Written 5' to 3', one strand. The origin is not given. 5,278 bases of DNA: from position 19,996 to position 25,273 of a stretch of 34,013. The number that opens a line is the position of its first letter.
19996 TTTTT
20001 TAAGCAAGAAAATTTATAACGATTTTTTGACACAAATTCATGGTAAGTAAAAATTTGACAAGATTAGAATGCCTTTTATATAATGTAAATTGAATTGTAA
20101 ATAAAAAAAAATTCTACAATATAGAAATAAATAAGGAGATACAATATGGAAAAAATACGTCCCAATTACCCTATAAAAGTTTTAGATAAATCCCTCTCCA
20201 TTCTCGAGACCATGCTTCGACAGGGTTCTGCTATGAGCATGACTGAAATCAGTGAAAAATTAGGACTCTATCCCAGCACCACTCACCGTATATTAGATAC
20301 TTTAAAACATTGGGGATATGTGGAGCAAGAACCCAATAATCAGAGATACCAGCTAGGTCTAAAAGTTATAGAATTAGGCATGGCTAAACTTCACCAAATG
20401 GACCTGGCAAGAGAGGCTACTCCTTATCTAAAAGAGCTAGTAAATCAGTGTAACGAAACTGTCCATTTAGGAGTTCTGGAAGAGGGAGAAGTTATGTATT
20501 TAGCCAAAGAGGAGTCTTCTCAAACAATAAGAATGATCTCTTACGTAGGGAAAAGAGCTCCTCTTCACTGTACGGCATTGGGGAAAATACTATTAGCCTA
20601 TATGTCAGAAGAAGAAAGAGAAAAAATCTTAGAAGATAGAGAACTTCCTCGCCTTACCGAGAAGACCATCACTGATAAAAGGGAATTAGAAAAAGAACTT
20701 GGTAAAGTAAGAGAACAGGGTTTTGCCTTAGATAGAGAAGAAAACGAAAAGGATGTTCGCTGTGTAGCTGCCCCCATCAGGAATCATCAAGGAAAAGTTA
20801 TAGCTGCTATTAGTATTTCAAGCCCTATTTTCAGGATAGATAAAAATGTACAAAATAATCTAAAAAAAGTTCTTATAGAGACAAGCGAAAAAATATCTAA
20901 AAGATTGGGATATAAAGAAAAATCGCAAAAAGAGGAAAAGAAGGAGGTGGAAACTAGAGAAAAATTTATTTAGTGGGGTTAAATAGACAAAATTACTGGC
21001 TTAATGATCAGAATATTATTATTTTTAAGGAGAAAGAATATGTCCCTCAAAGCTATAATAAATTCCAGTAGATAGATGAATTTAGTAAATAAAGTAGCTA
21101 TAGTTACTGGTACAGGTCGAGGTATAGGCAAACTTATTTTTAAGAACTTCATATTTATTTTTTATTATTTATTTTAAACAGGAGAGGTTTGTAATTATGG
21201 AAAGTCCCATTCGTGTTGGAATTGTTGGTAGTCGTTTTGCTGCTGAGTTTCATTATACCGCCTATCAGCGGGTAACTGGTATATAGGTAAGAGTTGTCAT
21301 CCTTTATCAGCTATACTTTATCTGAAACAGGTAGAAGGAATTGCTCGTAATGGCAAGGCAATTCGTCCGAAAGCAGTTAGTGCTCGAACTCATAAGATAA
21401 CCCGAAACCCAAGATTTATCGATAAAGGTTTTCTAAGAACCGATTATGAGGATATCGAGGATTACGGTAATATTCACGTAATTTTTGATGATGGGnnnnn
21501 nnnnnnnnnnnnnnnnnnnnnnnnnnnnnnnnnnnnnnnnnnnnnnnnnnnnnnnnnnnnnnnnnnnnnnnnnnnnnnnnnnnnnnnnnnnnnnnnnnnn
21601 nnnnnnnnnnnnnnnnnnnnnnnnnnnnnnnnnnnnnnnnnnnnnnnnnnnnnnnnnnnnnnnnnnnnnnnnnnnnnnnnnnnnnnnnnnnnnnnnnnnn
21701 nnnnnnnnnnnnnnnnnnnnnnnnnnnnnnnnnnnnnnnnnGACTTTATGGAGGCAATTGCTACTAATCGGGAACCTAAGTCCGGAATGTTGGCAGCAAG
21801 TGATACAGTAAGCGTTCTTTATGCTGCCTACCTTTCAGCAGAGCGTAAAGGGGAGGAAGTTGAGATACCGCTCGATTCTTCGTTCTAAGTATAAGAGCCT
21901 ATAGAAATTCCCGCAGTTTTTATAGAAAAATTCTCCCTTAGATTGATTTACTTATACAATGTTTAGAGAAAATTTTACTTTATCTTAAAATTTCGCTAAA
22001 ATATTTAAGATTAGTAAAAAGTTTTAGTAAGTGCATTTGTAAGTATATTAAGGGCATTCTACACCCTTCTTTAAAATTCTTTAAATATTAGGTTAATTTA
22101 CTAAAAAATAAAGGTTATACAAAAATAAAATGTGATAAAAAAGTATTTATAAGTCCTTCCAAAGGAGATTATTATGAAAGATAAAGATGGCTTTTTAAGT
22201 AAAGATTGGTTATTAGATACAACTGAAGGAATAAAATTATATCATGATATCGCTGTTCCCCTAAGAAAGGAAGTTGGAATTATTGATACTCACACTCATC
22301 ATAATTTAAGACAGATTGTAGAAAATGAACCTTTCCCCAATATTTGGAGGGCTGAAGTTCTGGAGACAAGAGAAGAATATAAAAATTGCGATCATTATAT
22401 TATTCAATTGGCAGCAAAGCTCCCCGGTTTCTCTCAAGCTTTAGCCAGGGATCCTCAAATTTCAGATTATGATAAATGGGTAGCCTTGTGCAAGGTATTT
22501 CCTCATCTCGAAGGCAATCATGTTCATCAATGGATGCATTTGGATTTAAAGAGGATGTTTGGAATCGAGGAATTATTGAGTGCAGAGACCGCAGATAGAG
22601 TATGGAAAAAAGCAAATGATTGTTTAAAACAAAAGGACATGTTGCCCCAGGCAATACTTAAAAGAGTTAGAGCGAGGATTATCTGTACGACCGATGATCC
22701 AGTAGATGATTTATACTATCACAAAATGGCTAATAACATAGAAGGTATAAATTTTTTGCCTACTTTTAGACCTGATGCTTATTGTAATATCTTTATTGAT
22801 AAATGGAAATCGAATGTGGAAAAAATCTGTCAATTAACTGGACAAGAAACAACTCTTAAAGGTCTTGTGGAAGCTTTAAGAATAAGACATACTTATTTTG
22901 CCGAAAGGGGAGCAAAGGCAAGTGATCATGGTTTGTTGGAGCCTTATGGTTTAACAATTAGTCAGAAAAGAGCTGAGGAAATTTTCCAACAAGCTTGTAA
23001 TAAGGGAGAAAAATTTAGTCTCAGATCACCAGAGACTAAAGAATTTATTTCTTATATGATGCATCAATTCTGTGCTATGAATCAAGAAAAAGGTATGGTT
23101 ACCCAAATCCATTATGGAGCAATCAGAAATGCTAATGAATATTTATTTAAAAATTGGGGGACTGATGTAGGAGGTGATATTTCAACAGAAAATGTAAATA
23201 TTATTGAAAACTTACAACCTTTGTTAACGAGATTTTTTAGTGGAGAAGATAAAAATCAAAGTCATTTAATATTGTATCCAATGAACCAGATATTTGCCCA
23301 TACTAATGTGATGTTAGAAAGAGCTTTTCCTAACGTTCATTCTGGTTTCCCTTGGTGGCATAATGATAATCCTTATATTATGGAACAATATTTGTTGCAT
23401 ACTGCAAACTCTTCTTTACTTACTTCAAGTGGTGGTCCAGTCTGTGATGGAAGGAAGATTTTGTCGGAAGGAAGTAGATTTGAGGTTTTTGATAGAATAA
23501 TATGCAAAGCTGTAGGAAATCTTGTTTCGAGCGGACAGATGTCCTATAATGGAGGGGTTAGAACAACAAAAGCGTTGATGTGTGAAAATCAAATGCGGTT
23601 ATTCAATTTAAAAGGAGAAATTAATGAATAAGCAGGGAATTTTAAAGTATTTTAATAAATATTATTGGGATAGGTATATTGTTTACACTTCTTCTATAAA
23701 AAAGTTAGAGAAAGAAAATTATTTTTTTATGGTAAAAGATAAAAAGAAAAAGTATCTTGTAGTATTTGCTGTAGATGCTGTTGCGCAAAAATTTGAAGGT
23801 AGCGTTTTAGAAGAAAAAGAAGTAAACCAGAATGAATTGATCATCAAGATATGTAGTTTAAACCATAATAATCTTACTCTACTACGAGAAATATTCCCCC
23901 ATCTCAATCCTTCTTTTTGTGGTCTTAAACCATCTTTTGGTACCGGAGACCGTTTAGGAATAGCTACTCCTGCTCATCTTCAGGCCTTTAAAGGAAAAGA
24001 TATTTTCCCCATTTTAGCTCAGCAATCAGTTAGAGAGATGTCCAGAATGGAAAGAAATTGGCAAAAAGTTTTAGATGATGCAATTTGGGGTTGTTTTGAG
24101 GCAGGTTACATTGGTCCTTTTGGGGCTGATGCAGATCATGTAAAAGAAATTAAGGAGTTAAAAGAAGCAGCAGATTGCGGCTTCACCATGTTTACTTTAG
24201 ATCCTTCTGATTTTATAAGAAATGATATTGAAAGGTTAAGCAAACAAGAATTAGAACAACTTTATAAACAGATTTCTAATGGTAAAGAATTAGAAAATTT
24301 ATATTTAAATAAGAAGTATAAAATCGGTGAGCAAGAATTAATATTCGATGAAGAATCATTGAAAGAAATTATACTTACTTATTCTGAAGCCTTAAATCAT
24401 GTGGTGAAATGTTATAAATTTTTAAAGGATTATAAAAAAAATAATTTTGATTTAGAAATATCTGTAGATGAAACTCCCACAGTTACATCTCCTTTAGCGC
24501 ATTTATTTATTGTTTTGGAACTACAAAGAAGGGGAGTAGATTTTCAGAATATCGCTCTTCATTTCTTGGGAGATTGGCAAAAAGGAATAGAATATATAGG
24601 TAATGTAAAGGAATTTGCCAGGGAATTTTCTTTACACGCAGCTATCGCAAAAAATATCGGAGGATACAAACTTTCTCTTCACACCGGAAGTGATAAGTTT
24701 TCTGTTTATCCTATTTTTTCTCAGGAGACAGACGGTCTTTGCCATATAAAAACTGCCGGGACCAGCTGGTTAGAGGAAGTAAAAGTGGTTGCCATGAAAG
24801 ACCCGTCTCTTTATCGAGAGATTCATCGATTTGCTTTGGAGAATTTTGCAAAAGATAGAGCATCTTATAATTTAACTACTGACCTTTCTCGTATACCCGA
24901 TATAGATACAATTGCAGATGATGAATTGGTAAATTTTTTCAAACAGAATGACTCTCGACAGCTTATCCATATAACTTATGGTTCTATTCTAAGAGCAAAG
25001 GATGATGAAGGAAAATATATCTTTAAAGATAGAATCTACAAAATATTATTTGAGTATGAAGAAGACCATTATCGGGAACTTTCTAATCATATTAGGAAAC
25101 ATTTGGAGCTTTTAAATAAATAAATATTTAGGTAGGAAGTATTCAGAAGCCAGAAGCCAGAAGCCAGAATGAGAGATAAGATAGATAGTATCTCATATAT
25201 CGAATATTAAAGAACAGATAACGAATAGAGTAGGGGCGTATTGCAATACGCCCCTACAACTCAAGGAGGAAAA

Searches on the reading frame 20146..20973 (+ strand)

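Call 5: search_protein_families(library=pfam, proteins=[window:20146-20973:+])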
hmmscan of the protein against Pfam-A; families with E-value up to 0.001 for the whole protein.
window:20146-20973:+ (275 aa): 9 families
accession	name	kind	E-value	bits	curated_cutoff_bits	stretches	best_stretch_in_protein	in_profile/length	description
PF01614.24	IclR_C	-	4.8e-61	205.8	24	1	80-252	2-174/174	Bacterial transcriptional regulator IclR C-terminal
PF09339.16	HTH_IclR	-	3.4e-16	59.2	22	1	13-63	2-52/52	IclR helix-turn-helix domain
PF12802.13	MarR_2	-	2.5e-06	28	27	1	17-64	8-55/61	MarR family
PF13412.12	HTH_24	-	1.1e-05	25.3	21.9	1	16-54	5-42/48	Winged helix-turn-helix DNA-binding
PF01047.28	MarR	-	3.6e-05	24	24.6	1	17-65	6-53/59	MarR family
PF08100.18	Dimerisation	-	0.00037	20.7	25.6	1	17-69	28-82/93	O-methyltransferase dimerisation domain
PF01726.22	LexA_DNA_bind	-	0.00038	20.6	23.7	1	21-67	17-64/65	LexA DNA binding domain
PF25212.1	HVO_A0114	-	0.0006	20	27.6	0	14-67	22-74/84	HVO_A0114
PF25213.1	HVO_A0261_N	-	0.00072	19.8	35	0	24-70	20-63/86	HVO_A0261 N-terminal domain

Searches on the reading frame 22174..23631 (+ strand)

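Call 5: search_protein_families(library=pfam, proteins=[window:22174-23631:+])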
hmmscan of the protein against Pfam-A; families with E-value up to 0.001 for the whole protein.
window:22174-23631:+ (485 aa): 1 family
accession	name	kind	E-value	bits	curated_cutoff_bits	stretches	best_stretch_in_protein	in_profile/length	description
PF02614.20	UxaC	-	1.7e-96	324.3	25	1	6-459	3-444/464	Glucuronate isomerase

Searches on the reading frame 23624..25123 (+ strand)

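Call 5: search_protein_families(library=pfam, proteins=[window:23624-25123:+])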
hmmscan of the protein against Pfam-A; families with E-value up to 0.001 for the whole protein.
window:23624-25123:+ (499 aa): 1 family
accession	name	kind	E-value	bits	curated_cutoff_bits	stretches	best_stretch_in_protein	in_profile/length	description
PF16257.11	UxaE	-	5.2e-187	622.7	27.1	1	21-497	1-475/475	tagaturonate epimerase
